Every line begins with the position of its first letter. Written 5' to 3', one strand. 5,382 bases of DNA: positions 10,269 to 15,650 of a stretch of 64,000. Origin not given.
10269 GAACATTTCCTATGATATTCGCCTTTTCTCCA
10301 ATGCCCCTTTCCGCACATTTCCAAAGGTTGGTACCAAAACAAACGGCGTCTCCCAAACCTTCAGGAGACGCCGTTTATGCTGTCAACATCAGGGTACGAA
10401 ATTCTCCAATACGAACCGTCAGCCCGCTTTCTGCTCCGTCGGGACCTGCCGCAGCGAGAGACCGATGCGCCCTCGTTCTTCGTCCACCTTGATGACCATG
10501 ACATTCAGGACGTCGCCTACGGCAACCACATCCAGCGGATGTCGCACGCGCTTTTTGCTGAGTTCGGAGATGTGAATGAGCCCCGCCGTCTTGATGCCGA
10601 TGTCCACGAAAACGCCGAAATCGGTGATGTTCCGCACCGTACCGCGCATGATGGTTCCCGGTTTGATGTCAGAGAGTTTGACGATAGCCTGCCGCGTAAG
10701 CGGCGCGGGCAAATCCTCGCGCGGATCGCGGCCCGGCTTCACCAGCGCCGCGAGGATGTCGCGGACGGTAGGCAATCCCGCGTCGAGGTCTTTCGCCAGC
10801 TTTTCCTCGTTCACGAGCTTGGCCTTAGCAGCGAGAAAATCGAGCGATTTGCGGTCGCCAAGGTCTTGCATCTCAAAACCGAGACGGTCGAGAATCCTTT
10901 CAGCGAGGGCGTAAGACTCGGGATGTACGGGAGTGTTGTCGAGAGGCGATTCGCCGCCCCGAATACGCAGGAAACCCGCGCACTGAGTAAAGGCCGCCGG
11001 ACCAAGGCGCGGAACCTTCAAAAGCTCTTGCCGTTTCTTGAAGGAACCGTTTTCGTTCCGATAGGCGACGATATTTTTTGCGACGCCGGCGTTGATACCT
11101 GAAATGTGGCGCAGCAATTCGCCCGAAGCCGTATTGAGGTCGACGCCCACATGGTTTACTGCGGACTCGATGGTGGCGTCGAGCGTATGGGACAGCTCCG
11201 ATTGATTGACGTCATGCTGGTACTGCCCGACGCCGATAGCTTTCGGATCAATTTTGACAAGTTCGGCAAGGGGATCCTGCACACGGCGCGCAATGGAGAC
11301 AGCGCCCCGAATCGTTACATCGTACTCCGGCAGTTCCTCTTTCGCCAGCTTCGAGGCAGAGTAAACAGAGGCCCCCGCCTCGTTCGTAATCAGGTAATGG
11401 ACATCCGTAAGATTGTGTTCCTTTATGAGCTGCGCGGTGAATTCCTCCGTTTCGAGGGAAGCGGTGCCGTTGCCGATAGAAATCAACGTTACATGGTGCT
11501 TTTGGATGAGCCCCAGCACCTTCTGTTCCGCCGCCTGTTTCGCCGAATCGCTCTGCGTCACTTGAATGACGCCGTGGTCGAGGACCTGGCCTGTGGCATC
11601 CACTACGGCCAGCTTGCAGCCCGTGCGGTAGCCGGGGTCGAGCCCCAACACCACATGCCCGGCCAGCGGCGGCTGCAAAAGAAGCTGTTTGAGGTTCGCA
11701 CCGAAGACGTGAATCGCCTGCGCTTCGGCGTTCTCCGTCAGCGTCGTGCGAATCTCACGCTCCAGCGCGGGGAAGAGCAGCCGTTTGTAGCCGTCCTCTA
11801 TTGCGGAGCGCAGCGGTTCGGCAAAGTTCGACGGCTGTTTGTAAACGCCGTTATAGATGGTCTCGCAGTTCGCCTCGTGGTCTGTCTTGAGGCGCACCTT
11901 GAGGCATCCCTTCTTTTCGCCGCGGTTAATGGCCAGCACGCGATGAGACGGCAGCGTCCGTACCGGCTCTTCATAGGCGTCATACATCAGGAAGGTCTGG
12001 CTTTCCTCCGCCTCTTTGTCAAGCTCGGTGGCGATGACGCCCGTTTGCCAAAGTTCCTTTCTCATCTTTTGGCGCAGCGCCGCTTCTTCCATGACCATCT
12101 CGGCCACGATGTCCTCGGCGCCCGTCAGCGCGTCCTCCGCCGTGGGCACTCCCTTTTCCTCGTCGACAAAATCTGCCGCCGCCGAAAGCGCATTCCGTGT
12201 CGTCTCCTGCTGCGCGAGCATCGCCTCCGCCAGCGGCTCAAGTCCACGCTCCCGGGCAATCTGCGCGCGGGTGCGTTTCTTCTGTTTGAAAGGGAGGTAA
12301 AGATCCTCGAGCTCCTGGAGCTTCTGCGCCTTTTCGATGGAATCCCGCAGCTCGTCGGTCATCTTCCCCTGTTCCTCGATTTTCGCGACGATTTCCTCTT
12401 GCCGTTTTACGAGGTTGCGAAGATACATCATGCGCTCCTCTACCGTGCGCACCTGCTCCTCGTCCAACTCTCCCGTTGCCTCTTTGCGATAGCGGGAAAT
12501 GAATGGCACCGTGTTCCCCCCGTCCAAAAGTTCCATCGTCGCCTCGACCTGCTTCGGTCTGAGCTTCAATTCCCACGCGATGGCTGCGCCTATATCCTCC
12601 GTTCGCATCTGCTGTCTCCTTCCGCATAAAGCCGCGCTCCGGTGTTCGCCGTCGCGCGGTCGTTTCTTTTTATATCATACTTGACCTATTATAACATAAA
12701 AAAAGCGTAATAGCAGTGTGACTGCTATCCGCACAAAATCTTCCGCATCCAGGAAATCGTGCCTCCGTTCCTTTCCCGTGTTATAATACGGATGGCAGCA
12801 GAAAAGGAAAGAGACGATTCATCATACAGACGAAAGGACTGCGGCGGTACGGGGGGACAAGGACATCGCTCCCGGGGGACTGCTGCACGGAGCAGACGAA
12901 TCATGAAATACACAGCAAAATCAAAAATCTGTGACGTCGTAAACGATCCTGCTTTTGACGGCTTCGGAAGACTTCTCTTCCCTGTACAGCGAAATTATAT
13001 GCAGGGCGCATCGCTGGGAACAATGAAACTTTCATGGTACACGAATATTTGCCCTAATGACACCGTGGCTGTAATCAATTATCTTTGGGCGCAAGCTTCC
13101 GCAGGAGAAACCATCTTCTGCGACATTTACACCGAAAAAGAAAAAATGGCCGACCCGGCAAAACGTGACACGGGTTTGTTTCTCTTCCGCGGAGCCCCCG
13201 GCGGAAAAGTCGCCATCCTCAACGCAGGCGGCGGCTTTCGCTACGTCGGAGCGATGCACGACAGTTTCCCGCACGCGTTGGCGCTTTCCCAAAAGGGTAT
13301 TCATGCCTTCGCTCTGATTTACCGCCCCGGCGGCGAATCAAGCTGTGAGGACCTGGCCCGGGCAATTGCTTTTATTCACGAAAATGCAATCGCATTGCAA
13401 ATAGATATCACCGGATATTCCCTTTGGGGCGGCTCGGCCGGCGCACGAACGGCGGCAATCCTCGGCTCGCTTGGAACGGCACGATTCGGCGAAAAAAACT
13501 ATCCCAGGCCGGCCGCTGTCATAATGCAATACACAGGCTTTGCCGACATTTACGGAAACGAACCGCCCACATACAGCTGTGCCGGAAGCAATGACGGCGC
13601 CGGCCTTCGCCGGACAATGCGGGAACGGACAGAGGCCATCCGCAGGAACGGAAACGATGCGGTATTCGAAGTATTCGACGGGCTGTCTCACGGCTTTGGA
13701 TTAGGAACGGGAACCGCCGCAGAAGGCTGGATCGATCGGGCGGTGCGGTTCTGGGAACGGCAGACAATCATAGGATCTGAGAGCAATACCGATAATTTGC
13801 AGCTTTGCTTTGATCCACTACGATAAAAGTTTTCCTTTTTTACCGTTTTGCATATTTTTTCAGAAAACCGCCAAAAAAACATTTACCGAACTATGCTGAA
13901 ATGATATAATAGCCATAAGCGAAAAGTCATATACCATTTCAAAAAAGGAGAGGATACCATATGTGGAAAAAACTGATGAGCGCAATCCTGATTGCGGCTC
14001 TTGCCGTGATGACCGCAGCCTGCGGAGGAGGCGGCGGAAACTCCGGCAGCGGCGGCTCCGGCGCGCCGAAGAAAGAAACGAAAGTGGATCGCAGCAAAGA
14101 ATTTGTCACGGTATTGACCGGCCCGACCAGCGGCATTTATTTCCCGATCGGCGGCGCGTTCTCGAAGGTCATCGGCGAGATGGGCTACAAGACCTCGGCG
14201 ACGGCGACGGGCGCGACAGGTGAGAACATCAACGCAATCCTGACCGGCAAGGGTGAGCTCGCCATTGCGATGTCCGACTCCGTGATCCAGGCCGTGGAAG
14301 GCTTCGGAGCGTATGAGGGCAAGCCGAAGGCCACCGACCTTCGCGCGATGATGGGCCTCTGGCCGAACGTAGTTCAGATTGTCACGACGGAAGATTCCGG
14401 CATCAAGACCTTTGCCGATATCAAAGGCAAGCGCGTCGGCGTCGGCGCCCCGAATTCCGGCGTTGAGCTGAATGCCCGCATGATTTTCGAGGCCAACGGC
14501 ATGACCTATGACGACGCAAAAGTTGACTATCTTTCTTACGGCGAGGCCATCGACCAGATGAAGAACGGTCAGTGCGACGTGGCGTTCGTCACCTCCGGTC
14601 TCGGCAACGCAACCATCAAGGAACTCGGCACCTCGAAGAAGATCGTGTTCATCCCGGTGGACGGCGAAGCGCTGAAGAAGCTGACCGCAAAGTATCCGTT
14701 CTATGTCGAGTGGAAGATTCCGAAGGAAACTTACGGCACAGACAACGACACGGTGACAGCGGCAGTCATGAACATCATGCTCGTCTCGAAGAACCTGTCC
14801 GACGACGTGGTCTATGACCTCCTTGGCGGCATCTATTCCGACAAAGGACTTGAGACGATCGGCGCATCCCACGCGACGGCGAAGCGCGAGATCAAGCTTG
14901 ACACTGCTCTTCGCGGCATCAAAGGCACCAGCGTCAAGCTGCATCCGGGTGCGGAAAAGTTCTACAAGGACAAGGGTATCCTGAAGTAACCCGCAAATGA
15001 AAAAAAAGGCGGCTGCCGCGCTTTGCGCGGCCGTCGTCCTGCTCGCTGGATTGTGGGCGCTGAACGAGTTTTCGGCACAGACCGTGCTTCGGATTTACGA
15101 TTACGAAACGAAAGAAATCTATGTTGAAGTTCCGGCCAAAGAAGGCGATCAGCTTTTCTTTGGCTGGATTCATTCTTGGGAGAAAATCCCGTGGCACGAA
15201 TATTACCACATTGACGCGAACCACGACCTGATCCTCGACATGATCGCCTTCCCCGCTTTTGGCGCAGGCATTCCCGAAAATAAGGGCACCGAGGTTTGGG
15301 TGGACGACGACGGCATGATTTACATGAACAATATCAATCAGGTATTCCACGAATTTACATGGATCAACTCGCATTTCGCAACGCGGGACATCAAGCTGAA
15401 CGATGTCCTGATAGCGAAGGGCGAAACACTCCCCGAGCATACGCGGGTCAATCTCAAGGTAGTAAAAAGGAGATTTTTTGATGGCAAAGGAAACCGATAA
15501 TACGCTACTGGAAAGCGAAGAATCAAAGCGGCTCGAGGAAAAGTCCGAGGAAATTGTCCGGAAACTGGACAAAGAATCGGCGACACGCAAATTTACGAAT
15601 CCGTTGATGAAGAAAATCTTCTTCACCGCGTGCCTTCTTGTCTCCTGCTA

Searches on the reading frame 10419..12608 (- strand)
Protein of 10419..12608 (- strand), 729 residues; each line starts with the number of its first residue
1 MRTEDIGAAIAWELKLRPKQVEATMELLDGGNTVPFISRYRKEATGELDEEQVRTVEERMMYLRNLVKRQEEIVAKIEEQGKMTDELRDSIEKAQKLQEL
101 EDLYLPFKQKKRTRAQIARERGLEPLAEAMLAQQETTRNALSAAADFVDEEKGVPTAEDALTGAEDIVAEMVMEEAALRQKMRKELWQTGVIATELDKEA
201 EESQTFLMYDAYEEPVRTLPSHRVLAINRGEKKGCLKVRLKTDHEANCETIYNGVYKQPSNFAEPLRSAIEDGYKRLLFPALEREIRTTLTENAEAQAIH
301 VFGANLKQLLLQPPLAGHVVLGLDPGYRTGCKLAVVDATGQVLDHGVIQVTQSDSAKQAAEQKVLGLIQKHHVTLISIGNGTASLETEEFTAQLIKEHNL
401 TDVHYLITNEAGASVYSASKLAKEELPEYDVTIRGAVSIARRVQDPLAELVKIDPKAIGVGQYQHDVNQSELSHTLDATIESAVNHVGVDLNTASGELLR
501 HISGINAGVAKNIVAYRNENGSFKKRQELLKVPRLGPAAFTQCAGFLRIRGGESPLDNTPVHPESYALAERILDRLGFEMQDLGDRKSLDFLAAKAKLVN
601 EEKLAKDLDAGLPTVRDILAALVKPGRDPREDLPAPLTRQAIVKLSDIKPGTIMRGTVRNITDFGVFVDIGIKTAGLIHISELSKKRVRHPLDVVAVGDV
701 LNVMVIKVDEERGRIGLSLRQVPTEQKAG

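Call 56: search_protein_families(library=pfam, proteins=[window:10419-12608:-], max_evalue=0.0001)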
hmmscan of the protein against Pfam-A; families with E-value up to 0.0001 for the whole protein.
window:10419-12608:- (729 aa): 9 families
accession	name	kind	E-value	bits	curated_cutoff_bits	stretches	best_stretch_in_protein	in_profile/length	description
PF16921.10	Tex_YqgF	-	1.7e-51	174.4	27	1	319-444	2-126/126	Tex protein YqgF-like domain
PF22706.1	Tex_central_region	-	1.1e-32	113.9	27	1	138-302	4-178/178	Tex central region-like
PF09371.15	Tex_N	-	5.6e-29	100.1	32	1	5-78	2-75/75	Tex-like protein N-terminal domain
PF12836.13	HHH_3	-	2.8e-28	98.2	27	1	484-548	1-65/65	Helix-hairpin-helix motif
PF17674.7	HHH_9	-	1.5e-21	77.4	23.1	1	555-630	2-70/70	HHH domain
PF00575.29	S1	-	5e-19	68.9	22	1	649-720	3-74/74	S1 RNA binding domain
PF14639.11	YqgF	-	2.8e-08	34.1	35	1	334-451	24-147/150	Holliday-junction resolvase-like of SPT6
PF14635.12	HHH_7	-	1.1e-07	32.6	27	1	461-549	9-103/104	Helix-hairpin-helix motif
PF23459.1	S1_RRP5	-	3.5e-06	27.9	27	1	648-719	1-72/72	RRP5 S1 domain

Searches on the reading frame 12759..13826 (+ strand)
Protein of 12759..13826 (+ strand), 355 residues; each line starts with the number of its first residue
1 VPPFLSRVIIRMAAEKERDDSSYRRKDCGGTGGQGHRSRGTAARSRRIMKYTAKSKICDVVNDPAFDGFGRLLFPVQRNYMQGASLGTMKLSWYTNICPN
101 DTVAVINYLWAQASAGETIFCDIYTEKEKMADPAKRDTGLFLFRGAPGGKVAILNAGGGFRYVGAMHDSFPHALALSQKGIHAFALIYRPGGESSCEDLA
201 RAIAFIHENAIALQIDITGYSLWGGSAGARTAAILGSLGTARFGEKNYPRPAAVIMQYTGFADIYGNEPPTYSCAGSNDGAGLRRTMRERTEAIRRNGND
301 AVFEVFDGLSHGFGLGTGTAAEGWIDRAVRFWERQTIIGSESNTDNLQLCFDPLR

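Call 8: search_protein_families(library=pfam, proteins=[window:12759-13826:+], max_evalue=0.01)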
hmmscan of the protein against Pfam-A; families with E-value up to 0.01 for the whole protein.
window:12759-13826:+ (355 aa): 2 families
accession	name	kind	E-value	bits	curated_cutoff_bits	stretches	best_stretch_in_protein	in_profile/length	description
PF20434.5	BD-FAE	-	4.6e-06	26.7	26.8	1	195-244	66-116/215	BD-FAE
PF07859.19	Abhydrolase_3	-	0.0022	18.2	25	0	195-260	48-109/210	alpha/beta hydrolase fold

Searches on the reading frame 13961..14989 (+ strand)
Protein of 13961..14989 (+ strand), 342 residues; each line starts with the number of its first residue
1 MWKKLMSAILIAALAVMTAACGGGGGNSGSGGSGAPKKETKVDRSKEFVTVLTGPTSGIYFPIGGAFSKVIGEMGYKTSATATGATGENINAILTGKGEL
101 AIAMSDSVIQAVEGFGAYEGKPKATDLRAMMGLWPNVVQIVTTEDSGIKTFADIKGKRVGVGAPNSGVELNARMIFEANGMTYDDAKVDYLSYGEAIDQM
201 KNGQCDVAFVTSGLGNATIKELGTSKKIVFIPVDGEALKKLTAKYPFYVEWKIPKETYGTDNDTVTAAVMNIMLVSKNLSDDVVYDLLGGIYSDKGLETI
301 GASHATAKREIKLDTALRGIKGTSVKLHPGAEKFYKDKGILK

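Call 8: search_protein_families(library=pfam, proteins=[window:13961-14989:+], max_evalue=0.01)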
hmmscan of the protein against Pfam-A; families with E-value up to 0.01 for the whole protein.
window:13961-14989:+ (342 aa): 3 families
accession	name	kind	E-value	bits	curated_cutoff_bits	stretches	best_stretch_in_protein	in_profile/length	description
PF16868.10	NMT1_3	-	2e-76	257.8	27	1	52-339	2-289/289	NMT1-like family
PF12974.12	Phosphonate-bd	-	4.9e-11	42.9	27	1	73-213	26-165/242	ABC transporter, phosphonate, periplasmic substrate-binding protein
PF09084.16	NMT1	-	1.7e-08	35.1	20.5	1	88-225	33-162/216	NMT1/THI5 like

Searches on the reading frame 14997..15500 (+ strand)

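Call 8: search_protein_families(library=pfam, proteins=[window:14997-15500:+], max_evalue=0.01)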
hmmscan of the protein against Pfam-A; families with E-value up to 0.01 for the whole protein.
window:14997-15500:+ (167 aa): 1 family
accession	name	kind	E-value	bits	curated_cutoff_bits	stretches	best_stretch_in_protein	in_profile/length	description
PF08905.16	DUF1850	-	4.2e-16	59.5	27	1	56-136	4-82/87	Domain of unknown function (DUF1850)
